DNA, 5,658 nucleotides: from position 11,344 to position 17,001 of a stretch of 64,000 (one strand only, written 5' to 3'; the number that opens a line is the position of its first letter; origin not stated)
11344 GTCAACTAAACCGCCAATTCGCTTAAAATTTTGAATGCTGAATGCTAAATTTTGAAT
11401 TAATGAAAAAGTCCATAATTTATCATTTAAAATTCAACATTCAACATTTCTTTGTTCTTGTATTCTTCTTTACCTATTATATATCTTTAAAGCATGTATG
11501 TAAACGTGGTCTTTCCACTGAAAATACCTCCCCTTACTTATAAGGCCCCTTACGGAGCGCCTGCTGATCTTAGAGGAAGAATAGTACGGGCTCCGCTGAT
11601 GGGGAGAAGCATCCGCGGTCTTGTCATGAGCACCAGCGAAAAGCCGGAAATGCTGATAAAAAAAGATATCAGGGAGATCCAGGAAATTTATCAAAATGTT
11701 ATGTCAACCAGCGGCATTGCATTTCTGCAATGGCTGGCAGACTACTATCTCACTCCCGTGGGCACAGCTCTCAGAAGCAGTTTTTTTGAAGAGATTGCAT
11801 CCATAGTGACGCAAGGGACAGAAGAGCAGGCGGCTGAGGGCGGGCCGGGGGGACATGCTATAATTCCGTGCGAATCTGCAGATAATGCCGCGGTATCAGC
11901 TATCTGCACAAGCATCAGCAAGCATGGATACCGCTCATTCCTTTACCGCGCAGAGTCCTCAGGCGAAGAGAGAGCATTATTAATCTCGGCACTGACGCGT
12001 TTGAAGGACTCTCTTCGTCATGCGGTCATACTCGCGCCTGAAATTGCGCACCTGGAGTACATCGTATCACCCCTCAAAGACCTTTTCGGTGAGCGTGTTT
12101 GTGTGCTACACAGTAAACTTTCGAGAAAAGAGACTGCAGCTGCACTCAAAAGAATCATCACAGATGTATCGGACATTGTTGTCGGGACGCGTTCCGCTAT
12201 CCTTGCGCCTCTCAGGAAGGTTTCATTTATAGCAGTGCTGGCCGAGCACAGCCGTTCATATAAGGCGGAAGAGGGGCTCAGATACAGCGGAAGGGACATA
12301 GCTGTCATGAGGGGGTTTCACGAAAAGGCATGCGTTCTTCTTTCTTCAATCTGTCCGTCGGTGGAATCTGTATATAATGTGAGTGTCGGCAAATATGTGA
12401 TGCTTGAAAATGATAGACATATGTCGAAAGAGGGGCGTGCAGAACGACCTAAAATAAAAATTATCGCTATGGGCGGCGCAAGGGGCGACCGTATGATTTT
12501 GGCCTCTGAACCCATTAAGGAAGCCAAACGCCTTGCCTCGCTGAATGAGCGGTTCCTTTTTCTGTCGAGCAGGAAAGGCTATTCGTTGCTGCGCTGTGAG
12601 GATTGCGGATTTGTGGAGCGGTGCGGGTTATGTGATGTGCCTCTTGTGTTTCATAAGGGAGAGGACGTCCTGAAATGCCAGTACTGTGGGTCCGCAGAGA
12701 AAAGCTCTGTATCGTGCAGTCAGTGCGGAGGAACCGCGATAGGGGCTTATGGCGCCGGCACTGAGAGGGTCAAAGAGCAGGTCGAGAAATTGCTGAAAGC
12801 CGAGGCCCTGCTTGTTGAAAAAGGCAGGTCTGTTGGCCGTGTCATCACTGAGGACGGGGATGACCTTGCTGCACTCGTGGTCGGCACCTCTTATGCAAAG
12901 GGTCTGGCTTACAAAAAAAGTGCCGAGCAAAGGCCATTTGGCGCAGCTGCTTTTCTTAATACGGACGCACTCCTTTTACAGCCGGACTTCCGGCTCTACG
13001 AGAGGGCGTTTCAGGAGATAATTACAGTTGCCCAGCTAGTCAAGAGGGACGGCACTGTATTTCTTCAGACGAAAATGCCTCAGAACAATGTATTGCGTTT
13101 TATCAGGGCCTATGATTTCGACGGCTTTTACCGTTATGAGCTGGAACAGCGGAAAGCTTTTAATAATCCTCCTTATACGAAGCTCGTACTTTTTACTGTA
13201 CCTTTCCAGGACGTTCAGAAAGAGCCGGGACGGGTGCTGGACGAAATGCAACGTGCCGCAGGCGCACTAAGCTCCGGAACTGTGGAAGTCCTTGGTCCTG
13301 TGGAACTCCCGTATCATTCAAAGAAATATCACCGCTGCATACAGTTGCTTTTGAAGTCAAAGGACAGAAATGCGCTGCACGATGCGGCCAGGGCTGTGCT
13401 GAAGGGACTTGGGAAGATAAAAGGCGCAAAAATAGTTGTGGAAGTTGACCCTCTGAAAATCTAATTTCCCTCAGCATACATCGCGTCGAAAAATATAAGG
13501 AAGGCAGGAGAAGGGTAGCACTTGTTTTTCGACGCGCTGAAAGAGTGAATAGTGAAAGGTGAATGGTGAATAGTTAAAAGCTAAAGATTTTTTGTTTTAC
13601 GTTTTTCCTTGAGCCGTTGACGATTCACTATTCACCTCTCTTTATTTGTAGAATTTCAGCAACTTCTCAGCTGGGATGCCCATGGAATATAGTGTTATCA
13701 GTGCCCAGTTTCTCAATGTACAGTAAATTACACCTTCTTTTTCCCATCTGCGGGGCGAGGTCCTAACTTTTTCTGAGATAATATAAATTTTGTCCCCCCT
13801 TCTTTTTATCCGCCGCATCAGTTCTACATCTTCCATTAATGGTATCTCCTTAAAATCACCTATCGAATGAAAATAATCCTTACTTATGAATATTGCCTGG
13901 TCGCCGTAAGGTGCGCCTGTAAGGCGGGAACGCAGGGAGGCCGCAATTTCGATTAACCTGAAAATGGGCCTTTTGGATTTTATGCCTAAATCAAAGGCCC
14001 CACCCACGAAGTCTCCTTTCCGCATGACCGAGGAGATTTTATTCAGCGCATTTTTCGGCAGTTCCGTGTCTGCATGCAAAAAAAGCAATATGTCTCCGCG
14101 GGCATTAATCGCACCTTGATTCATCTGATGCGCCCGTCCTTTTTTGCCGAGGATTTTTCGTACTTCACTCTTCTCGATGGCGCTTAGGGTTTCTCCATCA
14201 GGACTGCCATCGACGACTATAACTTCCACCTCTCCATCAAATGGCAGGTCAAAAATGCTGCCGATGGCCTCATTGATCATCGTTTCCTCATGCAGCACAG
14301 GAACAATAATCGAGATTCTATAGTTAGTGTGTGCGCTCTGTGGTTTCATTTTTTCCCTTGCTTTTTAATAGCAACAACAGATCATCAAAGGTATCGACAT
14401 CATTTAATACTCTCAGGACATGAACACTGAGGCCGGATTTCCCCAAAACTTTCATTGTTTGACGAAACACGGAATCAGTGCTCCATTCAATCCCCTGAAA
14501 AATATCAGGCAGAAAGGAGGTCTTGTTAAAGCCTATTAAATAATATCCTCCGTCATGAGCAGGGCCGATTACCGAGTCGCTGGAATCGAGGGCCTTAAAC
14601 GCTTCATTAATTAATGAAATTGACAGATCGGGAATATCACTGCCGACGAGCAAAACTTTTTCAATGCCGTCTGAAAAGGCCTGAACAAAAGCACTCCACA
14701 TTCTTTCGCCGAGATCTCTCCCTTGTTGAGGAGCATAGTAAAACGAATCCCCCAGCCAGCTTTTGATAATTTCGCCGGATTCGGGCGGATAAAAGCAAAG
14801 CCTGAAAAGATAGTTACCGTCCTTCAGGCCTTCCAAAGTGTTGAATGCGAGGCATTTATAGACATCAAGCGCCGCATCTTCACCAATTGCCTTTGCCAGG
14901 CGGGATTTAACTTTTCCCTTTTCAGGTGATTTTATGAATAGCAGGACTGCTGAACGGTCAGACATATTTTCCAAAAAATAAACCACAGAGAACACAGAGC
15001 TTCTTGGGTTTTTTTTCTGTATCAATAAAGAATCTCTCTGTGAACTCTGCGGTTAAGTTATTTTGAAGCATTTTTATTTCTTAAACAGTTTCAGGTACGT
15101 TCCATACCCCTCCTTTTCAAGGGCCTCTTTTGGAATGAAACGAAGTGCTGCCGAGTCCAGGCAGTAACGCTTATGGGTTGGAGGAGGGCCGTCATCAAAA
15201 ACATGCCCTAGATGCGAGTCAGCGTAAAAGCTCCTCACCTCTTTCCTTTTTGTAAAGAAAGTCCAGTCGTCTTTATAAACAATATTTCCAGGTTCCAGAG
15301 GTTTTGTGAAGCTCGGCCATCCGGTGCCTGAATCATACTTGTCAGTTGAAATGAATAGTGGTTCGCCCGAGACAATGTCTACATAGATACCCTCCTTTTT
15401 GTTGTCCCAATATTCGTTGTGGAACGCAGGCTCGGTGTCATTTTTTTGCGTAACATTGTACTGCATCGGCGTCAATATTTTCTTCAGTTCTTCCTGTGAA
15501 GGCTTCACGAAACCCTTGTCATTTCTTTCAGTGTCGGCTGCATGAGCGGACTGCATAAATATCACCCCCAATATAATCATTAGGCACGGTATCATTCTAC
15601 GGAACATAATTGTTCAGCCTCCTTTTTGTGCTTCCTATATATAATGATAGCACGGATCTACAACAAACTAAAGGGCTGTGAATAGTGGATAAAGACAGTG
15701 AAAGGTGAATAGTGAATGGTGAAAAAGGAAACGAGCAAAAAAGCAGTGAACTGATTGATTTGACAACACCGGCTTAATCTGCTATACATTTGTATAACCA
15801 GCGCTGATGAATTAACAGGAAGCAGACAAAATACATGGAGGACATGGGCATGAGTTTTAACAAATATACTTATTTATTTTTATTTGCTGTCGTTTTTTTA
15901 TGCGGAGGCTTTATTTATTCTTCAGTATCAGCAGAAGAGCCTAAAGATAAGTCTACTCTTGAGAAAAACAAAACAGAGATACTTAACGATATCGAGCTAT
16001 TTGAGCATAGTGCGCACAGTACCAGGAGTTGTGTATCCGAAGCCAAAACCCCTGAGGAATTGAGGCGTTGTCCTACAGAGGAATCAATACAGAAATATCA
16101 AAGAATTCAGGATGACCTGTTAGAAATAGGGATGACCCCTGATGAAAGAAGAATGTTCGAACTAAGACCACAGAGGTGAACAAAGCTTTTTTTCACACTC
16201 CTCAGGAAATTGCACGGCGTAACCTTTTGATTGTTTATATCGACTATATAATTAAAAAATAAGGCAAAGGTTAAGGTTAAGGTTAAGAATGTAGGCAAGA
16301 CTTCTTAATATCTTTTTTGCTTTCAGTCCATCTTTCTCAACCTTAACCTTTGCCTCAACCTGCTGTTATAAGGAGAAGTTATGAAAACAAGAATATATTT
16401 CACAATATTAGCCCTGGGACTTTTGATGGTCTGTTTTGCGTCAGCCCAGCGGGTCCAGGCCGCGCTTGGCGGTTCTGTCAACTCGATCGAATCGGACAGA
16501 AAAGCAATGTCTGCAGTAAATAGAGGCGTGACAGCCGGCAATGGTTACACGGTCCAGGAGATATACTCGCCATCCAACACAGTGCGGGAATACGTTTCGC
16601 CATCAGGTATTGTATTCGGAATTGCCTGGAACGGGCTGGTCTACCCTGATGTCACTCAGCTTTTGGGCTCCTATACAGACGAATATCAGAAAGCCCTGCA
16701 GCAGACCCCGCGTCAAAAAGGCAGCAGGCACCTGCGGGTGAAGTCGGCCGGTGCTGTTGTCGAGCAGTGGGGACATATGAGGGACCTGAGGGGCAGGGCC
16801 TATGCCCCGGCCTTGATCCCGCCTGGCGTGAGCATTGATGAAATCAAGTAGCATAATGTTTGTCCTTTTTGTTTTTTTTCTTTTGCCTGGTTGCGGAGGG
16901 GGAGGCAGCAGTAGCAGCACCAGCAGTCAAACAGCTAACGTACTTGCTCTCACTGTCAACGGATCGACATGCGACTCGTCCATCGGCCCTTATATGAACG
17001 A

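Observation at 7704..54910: Pervasive family of intergenic hairpin elements whose arms are tandem 6-8 nt words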

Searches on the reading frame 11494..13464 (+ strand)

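Call 17: search_protein_families(library=pfam, proteins=[window:11494-13464:+])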
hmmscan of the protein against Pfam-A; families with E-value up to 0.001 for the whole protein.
window:11494-13464:+ (656 aa): 3 families
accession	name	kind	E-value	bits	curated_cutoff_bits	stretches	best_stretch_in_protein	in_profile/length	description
PF17764.6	PriA_3primeBD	-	2e-12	47.3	22.7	1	5-95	2-93/96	3'DNA-binding domain (3'BD)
PF18074.6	PriA_C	-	5e-09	37.3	26.9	1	560-653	1-95/95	Primosomal protein N C-terminal domain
PF18319.7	Zn_ribbon_PriA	-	3.2e-08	33.8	26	1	377-403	1-27/27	PriA DNA helicase Cys-rich region (CRR) domain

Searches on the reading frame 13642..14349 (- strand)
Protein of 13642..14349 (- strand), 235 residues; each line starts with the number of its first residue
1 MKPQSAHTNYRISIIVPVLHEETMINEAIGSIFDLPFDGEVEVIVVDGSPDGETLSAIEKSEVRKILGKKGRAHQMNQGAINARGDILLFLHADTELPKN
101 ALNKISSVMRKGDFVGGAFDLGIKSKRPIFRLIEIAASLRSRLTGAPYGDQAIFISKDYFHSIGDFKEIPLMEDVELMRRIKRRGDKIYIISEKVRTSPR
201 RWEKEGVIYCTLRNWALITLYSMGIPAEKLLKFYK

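Call 17: search_protein_families(library=pfam, proteins=[window:13642-14349:-])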
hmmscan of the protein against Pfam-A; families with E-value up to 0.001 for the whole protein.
window:13642-14349:- (235 aa): 3 families
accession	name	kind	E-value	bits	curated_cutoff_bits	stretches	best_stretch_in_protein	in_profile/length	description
PF00535.33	Glycos_transf_2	-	1.9e-15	57.6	23.3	1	13-135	1-131/168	Glycosyl transferase family 2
PF13641.12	Glyco_tranf_2_3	-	4.8e-08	33.7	27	1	12-195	3-208/230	Glycosyltransferase like family 2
PF10111.15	Glyco_tranf_2_2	-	1.2e-07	31.9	27.3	1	13-109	1-106/276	Glycosyltransferase like family 2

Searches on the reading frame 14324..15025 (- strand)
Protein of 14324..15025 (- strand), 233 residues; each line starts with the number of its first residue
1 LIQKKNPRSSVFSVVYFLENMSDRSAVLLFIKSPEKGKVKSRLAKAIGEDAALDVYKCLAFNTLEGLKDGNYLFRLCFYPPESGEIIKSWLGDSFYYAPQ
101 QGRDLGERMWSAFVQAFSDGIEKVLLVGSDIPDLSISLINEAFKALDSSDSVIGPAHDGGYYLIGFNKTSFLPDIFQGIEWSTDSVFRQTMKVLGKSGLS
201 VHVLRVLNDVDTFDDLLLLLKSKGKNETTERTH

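Call 17: search_protein_families(library=pfam, proteins=[window:14324-15025:-])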
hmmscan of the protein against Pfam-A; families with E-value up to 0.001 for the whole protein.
window:14324-15025:- (233 aa): 2 families
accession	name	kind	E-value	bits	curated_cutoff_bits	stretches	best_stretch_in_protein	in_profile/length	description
PF09837.15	DUF2064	-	3e-33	114.7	25.8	1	73-183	12-120/120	Uncharacterized protein conserved in bacteria (DUF2064)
PF01983.22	CofC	-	0.00031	20.4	22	1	112-219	78-182/217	Guanylyl transferase CofC like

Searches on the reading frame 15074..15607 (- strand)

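Call 17: search_protein_families(library=pfam, proteins=[window:15074-15607:-])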
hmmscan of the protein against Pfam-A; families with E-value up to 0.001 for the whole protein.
window:15074-15607:- (177 aa): 1 family
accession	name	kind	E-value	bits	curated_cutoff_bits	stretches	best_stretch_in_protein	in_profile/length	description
PF01641.26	SelR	-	2.4e-44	150.4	24.9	1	45-159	1-116/116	SelR domain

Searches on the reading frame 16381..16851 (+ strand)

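Call 17: search_protein_families(library=pfam, proteins=[window:16381-16851:+])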
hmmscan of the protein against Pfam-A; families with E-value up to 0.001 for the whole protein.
window:16381-16851:+ (156 aa): 1 family
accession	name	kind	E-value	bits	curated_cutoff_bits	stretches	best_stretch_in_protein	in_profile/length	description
PF11005.13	DUF2844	-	1.6e-41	141.7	22.4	1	26-155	2-130/130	Protein of unknown function (DUF2844)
